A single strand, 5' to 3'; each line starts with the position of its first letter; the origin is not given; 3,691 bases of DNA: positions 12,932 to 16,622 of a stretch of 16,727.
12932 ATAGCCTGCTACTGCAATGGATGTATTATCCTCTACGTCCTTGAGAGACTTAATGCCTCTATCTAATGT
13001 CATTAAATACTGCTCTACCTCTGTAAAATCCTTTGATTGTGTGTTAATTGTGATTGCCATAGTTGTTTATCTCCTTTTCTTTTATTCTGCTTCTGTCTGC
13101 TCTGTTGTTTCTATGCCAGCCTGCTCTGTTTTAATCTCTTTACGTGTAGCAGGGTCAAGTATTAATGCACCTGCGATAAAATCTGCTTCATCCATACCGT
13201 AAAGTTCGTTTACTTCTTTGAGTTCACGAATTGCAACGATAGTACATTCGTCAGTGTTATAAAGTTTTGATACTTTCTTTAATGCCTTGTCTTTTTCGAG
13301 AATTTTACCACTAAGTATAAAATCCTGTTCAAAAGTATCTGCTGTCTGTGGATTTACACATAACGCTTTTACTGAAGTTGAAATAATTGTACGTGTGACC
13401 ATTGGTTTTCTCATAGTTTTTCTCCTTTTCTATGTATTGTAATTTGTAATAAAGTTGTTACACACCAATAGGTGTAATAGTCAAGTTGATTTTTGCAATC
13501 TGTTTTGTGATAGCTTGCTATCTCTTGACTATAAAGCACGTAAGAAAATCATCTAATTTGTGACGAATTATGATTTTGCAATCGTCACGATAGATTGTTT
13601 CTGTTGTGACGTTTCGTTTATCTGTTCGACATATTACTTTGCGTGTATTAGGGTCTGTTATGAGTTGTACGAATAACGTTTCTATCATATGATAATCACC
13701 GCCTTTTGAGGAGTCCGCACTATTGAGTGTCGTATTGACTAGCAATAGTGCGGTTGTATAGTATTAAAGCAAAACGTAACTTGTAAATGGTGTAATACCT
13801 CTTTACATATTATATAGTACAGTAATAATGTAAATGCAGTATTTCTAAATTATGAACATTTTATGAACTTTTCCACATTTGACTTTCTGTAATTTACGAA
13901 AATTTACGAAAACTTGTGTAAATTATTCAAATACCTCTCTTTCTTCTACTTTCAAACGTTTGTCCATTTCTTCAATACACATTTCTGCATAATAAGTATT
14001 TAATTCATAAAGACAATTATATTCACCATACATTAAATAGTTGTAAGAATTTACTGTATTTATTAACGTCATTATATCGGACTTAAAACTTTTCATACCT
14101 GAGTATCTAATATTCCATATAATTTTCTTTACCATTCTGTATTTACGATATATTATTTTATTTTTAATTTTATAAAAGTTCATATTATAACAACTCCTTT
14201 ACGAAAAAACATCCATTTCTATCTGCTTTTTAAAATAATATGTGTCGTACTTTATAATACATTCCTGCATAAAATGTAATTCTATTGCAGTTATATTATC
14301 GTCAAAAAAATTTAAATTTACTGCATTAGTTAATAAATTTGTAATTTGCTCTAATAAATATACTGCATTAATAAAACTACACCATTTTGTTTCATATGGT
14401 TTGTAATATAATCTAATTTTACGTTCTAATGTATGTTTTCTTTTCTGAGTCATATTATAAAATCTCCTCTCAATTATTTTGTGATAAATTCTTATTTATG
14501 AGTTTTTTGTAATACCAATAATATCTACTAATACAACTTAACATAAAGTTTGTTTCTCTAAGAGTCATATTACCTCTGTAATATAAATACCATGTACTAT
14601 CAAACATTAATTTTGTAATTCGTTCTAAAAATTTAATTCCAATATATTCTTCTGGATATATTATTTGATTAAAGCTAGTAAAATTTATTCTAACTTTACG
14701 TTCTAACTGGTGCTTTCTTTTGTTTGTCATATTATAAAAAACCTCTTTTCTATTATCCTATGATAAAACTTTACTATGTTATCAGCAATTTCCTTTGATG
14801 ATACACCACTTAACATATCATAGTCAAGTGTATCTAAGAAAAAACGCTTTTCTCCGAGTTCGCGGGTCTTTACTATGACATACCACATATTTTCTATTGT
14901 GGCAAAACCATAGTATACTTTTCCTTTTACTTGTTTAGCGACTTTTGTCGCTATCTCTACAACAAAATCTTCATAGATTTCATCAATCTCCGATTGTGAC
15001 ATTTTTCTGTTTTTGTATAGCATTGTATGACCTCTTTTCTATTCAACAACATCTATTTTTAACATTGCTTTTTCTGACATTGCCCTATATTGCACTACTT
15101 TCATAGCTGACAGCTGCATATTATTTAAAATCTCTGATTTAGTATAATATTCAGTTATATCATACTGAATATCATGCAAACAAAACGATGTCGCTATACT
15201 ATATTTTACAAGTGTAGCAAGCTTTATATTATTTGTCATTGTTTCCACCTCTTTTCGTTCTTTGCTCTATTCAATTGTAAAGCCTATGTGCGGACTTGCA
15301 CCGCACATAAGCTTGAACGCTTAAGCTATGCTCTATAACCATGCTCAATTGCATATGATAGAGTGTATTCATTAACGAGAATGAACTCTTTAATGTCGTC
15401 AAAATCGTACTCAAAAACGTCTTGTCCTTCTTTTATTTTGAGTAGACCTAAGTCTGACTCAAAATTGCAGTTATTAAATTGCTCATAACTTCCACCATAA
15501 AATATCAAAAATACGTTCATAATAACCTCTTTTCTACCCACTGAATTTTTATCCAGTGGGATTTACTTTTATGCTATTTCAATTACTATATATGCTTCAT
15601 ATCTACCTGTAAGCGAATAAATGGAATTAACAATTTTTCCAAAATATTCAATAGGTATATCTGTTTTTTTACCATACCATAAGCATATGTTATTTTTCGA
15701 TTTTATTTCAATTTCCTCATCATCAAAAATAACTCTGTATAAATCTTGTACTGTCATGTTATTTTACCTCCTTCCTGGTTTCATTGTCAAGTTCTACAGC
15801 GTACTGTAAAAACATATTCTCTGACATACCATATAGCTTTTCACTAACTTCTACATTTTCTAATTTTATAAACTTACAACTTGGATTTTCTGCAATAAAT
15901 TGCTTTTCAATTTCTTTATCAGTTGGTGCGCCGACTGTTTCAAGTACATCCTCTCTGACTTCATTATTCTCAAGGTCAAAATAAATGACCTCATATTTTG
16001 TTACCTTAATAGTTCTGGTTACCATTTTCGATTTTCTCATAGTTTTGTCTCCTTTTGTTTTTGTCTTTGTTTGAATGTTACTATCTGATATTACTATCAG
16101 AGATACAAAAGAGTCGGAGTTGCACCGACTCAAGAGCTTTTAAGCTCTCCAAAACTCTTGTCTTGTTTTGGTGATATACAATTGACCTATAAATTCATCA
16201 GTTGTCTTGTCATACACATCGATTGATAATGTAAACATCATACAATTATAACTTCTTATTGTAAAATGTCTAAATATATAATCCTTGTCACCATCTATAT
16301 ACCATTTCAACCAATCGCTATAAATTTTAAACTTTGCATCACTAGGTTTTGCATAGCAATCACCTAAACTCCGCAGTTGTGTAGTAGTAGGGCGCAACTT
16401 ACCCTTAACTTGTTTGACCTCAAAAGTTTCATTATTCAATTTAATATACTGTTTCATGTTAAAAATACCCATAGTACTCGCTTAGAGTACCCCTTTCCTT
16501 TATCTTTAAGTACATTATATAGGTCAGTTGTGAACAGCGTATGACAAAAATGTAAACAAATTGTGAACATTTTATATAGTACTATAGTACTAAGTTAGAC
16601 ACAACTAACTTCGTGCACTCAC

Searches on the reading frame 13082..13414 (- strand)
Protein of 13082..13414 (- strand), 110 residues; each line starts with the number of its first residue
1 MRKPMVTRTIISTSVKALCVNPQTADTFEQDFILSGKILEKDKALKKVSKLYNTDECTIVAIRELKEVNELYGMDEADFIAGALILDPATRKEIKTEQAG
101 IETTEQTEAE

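Call 9: search_protein_families(library=pfam, proteins=[window:13082-13414:-], max_evalue=1)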
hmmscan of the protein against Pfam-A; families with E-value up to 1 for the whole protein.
window:13082-13414:- (110 aa): 0 families

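Call 10: search_protein_families(library=phrogs, proteins=[window:13082-13414:-], max_evalue=0.1)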
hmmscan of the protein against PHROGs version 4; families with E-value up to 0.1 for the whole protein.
window:13082-13414:- (110 aa): 2 families
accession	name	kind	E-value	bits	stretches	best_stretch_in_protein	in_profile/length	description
phrog_6370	-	DNA, RNA and nucleotide metabolism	8.5e-06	26.9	1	1-99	1-97/101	dsDNA binding protein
phrog_22345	-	unknown function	0.088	13.8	0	30-64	27-60/79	-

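Call 26: search_solved_structures(query=window:13082-13414:-, max_evalue=10, show_alignments=2)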
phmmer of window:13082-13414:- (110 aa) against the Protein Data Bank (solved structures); distinct sequences matched with E-value up to 10: 4.
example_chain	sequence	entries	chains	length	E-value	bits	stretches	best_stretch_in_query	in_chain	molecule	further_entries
8f73_A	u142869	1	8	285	0.00067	23.2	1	39-89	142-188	UTP--glucose-1-phosphate uridylyltransferase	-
9gzg_A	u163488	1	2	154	0.04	17.5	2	15-91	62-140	Engineered CTPR protein with glutamic acids for conductivity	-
2glf_A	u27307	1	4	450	0.13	15.8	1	55-90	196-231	Probable M18-family aminopeptidase 1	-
11kc_A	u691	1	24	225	1.7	12.3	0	32-90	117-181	Designed nanoparticle O43-TM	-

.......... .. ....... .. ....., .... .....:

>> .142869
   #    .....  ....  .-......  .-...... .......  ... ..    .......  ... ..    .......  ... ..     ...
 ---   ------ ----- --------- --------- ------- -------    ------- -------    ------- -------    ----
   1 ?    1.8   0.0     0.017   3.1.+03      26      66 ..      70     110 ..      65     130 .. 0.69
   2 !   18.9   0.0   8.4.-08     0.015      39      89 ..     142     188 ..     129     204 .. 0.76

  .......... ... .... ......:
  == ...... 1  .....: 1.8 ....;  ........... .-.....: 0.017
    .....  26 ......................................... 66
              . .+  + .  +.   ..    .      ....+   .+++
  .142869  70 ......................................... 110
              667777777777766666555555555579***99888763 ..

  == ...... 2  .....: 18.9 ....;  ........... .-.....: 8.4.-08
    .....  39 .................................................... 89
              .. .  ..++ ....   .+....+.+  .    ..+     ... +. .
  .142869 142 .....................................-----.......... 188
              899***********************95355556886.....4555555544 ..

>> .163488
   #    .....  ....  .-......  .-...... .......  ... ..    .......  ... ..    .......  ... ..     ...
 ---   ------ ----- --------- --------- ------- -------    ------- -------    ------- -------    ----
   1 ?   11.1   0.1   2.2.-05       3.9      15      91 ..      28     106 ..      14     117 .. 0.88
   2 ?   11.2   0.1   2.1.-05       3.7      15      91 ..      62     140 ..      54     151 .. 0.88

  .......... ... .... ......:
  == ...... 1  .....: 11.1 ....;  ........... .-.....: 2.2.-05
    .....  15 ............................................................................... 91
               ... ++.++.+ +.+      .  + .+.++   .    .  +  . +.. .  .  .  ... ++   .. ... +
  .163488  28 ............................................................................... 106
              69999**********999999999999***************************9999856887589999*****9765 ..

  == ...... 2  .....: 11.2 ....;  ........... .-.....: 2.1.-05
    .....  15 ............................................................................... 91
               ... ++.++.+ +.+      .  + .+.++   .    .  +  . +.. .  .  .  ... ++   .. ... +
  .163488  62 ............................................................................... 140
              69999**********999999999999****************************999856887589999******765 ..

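Call 30: find_homologous_proteins(query=window:13082-13414:-, max_evalue=0.001)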
Query window:13082-13414:- (110 aa): 493 proteins with E <= 0.001 among 515 candidates; the best 120 are listed.
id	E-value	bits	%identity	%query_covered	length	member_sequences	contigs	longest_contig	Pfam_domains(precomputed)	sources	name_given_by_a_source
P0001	2.6e-56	206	91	100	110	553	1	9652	-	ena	-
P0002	1.3e-55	203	92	90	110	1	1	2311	-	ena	-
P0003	3.8e-54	199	89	100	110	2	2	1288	-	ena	-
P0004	1.4e-53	197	86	100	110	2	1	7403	-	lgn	-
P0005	3.3e-53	196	89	100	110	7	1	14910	-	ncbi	-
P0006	9.1e-53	194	87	100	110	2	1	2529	-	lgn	-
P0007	2.4e-52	193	86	100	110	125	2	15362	-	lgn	-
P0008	3.5e-52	192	90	100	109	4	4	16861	-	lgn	-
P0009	6.3e-52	192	84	100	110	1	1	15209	-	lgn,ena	-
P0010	7.4e-52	191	87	100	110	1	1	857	-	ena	-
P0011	1.1e-51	191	87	100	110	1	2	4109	-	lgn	-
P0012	1.2e-51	191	86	100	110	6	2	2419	-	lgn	-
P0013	1.7e-51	190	87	90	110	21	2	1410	-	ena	-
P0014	7.1e-51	188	90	84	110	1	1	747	-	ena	-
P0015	1.7e-50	187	84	100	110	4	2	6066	-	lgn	-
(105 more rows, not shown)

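Call 42: find_homologous_proteins(query=A1, max_evalue=0.001)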
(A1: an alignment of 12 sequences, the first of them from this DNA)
Query A1 (12 sequences) (110 aa, profile of the alignment): 5507 proteins with E <= 0.001 among 6324 candidates; the best 120 are listed.
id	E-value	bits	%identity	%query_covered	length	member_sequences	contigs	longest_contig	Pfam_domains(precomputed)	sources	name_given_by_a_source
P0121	1.6e-35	139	49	88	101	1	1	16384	-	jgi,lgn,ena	jgi:hypothetical protein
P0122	1.8e-35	139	48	84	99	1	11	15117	-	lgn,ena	-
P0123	2.1e-35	139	46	88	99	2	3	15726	-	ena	-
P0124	2.3e-35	139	51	83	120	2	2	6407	-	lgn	-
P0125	2.6e-35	138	49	88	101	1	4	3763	-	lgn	-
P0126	2.8e-35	138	48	90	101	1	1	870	-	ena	-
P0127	2.8e-35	138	49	88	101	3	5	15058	-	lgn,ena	-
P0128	3.1e-35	138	49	87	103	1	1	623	-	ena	-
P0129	3.2e-35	138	51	85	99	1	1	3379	-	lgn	-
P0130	3.4e-35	138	51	83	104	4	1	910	-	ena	-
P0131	3.4e-35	138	52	87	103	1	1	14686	-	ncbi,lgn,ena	-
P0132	3.4e-35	138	48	87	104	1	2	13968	-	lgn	-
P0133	3.5e-35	138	51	83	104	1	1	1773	-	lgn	-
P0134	3.7e-35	138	52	84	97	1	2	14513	-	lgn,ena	-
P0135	3.7e-35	138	49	89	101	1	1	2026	-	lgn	-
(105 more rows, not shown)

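Call 43: search_solved_structures(query=A1, max_evalue=10, show_alignments=2)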
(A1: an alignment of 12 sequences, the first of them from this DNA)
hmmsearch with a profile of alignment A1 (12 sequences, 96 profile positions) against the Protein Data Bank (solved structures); distinct sequences matched with E-value up to 10: 7.
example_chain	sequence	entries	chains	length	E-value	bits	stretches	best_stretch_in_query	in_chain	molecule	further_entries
8pw4_A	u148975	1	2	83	0.038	17.5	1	5-85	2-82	Histone-like protein p6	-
1lj9_A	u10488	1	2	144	0.18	15.3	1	12-88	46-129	transcriptional regulator SlyA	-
8pw2_A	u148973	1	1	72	0.19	15.2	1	5-70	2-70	Histone-like protein p6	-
3juj_A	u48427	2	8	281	0.41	14.2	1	40-81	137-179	UDP-glucose pyrophosphorylase (GalU)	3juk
2lr0_A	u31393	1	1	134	2.1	11.9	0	25-67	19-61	P-loop ntpase fold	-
2lci_A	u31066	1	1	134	3.4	11.3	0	25-66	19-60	Protein OR36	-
2lrh_A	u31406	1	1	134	3.4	11.2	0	25-66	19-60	De novo designed protein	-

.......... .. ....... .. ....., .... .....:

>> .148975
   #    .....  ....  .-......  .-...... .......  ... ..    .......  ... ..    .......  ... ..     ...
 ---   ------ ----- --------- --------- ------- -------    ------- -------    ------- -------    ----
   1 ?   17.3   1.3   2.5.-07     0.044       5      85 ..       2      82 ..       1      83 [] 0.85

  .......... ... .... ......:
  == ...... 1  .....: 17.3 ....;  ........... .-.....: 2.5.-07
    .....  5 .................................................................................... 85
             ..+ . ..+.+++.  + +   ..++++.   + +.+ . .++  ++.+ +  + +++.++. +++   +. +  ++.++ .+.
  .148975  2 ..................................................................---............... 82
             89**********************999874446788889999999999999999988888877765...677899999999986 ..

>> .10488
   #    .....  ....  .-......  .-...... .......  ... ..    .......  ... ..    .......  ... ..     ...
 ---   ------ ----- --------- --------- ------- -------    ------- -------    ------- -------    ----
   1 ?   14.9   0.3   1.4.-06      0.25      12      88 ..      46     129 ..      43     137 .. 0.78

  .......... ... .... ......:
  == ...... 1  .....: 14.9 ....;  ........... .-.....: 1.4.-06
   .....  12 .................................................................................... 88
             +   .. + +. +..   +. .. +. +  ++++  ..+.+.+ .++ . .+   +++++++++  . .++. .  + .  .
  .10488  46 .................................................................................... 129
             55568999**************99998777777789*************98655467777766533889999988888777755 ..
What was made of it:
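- On p6 (phi29 gene 6) protein family: The top hit in all PDB is 8PW4, E=0.038 (call 43).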

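Call 52: predict_structure(alignment_id=A2)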
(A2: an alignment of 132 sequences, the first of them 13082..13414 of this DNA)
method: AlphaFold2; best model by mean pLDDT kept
length: 110 residues; sequences in the alignment: 132
mean_pLDDT: 84.3   pTM: 0.60
mean pLDDT of the five models: 84.3, 79.9, 77.3, 76.5, 75.2
residues with pLDDT >= 90: 67; 70-90: 26; 50-70: 4; < 50: 13
segments of 3 or more residues with pLDDT < 50: 98-110
pLDDT, mean of each block of 10 residues (from residue 1): 85 96 94 94 95 94 95 88 87 63 36
secondary structure, 60 per line:
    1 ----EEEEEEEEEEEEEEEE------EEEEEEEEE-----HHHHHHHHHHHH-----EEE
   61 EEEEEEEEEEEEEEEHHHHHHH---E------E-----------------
elements in order: E5-20 E27-35 H41-52 E58-75 H76-82
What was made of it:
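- On p6 (phi29 gene 6) protein family: AF2 model with pLDDT 84.3 (call 52).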

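Call 56: fold_search(model_id=the predicted structure, library=pdb)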
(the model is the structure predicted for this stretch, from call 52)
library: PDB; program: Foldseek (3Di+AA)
matches with E <= 10: 493; with E <= 0.001: 0
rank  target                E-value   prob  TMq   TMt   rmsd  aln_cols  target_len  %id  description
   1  8pw4_A                1.9e-03  1.00  0.44  0.54   4.7        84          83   17  Protein p6 from bacteriophage phi29, C-terminal delta20 truncated version (released 2024-01-17)
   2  5i2m_A                2.5e-01  0.18  0.20  0.07  13.6        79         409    9  CRYSTAL STRUCTURE OF VSV-INDIANA (MUDD-SUMMERS STRAIN) GLYCOPROTEIN UNDER ITS ACIDIC CONFORMATION (released 2016-02-24)
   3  6tmr                  3.5e-01  0.25  0.25  0.09  17.6        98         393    4  Mokola virus glycoprotein, monomeric post-fusion conformation (released 2020-02-19)
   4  4d6w_A                3.9e-01  0.25  0.26  0.09  16.6        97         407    8  Crystal Structure of the low pH conformation of Chandipura Virus glycoprotein G ectodomain (released 2015-03-04)
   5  5i2m_B                5.4e-01  0.13  0.20  0.07  13.6        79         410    9  CRYSTAL STRUCTURE OF VSV-INDIANA (MUDD-SUMMERS STRAIN) GLYCOPROTEIN UNDER ITS ACIDIC CONFORMATION (released 2016-02-24)
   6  5i2s_A                5.4e-01  0.09  0.18  0.08  15.4       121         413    9  PREFUSION FORM OF THE VESICULAR STOMATITIS VIRUS GLYCOPROTEIN G ECTODOMAIN (released 2016-03-02)
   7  5i2m_C                5.7e-01  0.12  0.20  0.07  13.6        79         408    9  CRYSTAL STRUCTURE OF VSV-INDIANA (MUDD-SUMMERS STRAIN) GLYCOPROTEIN UNDER ITS ACIDIC CONFORMATION (released 2016-02-24)
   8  5hdw                  6.1e-01  0.13  0.17  0.14  14.5        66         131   12  ApaG Domain of FBxo3 (released 2016-04-06)
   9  7qoi_FH               6.8e-01  0.28  0.25  0.06   5.9        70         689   13  Unique vertex of the phicrAss001 virion (released 2023-03-29)
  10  4v9f_6                7.2e-01  0.47  0.28  0.47   4.5        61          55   11  The re-refined crystal structure of the Haloarcula marismortui large ribosomal subunit at 2.4 Angstrom resolution: mor (released 2014-07-09)
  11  7qog_A                7.2e-01  0.44  0.29  0.06   4.1        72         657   15  Portal protein assembly of the phicrAss001 virion with C12 symmetry imposed (released 2023-03-29)
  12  7e38_B                7.2e-01  0.06  0.17  0.08  16.9       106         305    8  Crystal structure of deoxypodophyllotoxin synthase from Sinopodophyllum hexandrum in complex with yatein and succinate (released 2021-12-15)
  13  2jxt_MODEL_1_A        7.6e-01  0.54  0.32  0.39   3.9        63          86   11  Solution structure of 50S ribosomal protein LX from Methanobacterium thermoautotrophicum. Northeast Structural (released 2007-12-11)
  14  8ets_T                7.6e-01  0.08  0.21  0.08  14.3       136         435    8  Class1 of the INO80-Hexasome complex (released 2023-07-19)
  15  7usy_J                7.6e-01  0.04  0.14  0.06  19.7        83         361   16  Structure of C. elegans TMC-1 complex with ARRD-6 (released 2022-10-19)
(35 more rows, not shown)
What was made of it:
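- On p6 (phi29 gene 6) protein family: The next hit has E=0.25 (call 56).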

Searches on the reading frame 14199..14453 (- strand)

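Call 9: search_protein_families(library=pfam, proteins=[window:14199-14453:-], max_evalue=1)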
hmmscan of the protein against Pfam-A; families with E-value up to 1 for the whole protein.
window:14199-14453:- (84 aa): 2 families
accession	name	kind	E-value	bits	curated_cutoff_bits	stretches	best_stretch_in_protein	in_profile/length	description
PF09842.14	DUF2069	-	0.011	16.2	23.3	1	16-45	48-77/104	Predicted membrane protein (DUF2069)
PF23691.1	YmgL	-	0.011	16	27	1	27-49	12-34/36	YmgL-like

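Call 10: search_protein_families(library=phrogs, proteins=[window:14199-14453:-], max_evalue=0.1)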
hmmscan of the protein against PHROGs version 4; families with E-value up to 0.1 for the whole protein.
window:14199-14453:- (84 aa): 2 families
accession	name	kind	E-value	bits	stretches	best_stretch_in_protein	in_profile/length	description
phrog_17017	-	unknown function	0.0014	19.9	1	27-76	35-81/83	-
phrog_1461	-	unknown function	0.016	16.4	1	16-64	2-47/65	-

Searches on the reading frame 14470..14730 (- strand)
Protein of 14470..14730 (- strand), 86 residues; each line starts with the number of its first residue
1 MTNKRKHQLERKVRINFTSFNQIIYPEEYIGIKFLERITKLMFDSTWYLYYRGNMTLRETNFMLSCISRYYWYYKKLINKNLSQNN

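Call 9: search_protein_families(library=pfam, proteins=[window:14470-14730:-], max_evalue=1)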
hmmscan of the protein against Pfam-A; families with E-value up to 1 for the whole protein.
window:14470-14730:- (86 aa): 1 family
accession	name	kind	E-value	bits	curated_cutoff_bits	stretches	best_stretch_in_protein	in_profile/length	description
PF23894.2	LD_SV2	-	0.089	13.6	29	1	11-77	9-77/92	SV2A/B/C luminal domain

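Call 10: search_protein_families(library=phrogs, proteins=[window:14470-14730:-], max_evalue=0.1)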
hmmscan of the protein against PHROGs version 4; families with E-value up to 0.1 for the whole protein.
window:14470-14730:- (86 aa): 0 families

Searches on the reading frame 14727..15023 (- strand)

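Call 9: search_protein_families(library=pfam, proteins=[window:14727-15023:-], max_evalue=1)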
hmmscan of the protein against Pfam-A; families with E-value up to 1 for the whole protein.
window:14727-15023:- (98 aa): 3 families
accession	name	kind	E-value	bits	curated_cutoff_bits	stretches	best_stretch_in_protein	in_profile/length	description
PF11419.13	DUF3194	-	0.039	14.8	21.5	0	6-34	2-30/83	Protein of unknown function (DUF3194)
PF05078.17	DUF679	-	0.046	14.1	25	1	29-60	59-92/163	Protein of unknown function (DUF679)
PF21431.3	Col-Pyo_DNase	-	0.093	13.3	27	1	21-59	23-62/124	Colicin/Pyocin-S2, DNase domain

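Call 10: search_protein_families(library=phrogs, proteins=[window:14727-15023:-], max_evalue=0.1)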
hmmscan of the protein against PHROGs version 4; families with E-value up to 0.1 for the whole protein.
window:14727-15023:- (98 aa): 0 families

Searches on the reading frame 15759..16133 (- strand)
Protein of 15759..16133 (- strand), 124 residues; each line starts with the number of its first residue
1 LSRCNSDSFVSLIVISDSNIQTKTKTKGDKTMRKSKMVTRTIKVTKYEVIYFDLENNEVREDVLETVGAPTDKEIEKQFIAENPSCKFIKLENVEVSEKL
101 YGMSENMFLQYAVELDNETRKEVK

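Call 9: search_protein_families(library=pfam, proteins=[window:15759-16133:-], max_evalue=1)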
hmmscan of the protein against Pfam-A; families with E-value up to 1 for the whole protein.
window:15759-16133:- (124 aa): 0 families

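Call 10: search_protein_families(library=phrogs, proteins=[window:15759-16133:-], max_evalue=0.1)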
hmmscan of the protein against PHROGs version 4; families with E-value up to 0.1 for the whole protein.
window:15759-16133:- (124 aa): 2 families
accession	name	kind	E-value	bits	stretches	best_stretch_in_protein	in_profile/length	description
phrog_10866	-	unknown function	0.004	18.3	1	34-101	7-72/79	-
phrog_6370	-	DNA, RNA and nucleotide metabolism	0.0043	18.3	1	35-122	2-91/101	dsDNA binding protein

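Call 27: search_solved_structures(query=window:15759-16133:-, max_evalue=10, show_alignments=2)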
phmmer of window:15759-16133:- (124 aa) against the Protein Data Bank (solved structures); distinct sequences matched with E-value up to 10: 4.
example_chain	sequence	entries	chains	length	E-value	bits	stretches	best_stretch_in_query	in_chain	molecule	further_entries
9iro_B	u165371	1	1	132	0.077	16.4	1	33-112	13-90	Staphylococcus epidermidis uracil-DNA glycosylase inhibitor (SeUGI)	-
4cek_A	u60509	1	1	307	0.31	14.4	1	8-82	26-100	REGULATOR OF NONSENSE TRANSCRIPTS 2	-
1zs3_A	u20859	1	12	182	0.53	13.7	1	44-121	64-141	Lactococcus lactis MG1363 DpsA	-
2w1q_A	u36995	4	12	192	0.91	12.9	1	62-122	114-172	HYALURONOGLUCOSAMINIDASE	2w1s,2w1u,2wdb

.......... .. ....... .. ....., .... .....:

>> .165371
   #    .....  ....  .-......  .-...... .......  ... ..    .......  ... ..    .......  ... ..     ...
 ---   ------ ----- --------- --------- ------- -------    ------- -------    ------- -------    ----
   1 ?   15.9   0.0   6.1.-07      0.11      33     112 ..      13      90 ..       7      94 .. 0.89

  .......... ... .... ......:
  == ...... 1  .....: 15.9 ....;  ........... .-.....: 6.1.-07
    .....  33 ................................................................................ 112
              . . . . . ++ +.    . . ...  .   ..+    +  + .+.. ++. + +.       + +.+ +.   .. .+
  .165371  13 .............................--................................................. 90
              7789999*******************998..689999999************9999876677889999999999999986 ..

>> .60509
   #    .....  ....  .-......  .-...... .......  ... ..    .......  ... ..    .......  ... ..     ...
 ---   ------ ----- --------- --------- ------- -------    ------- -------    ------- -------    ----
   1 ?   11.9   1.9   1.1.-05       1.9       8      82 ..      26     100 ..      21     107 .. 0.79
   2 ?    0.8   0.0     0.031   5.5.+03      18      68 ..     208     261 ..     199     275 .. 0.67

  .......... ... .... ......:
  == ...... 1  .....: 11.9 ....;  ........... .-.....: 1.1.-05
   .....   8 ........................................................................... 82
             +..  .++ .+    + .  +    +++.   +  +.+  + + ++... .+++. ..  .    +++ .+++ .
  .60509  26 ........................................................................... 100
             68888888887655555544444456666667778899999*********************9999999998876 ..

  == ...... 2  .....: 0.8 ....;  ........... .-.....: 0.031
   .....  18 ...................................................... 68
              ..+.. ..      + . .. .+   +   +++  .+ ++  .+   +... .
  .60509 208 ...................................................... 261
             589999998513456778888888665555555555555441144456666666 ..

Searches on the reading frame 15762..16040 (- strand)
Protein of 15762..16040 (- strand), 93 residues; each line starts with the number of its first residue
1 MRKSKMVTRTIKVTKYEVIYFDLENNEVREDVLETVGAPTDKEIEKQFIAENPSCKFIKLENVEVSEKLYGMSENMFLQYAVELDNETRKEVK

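Call 40: search_protein_families(library=phrogs, proteins=[window:15762-16040:-], max_evalue=1)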
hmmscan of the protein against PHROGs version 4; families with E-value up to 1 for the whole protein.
seq(93 aa): 2 families
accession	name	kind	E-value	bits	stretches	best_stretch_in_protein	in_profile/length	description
phrog_6370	-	DNA, RNA and nucleotide metabolism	0.002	19.3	1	4-91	2-91/101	dsDNA binding protein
phrog_10866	-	unknown function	0.0077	17.4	1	8-70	12-72/79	-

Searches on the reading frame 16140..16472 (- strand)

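Call 9: search_protein_families(library=pfam, proteins=[window:16140-16472:-], max_evalue=1)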
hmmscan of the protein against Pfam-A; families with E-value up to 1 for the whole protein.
window:16140-16472:- (110 aa): 1 family
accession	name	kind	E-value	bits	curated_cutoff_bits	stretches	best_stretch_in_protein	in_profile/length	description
PF08021.17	FAD_binding_9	-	0.13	12.9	23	1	47-86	49-89/120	Siderophore-interacting FAD-binding domain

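Call 10: search_protein_families(library=phrogs, proteins=[window:16140-16472:-], max_evalue=0.1)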
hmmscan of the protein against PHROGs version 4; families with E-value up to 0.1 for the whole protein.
window:16140-16472:- (110 aa): 0 families
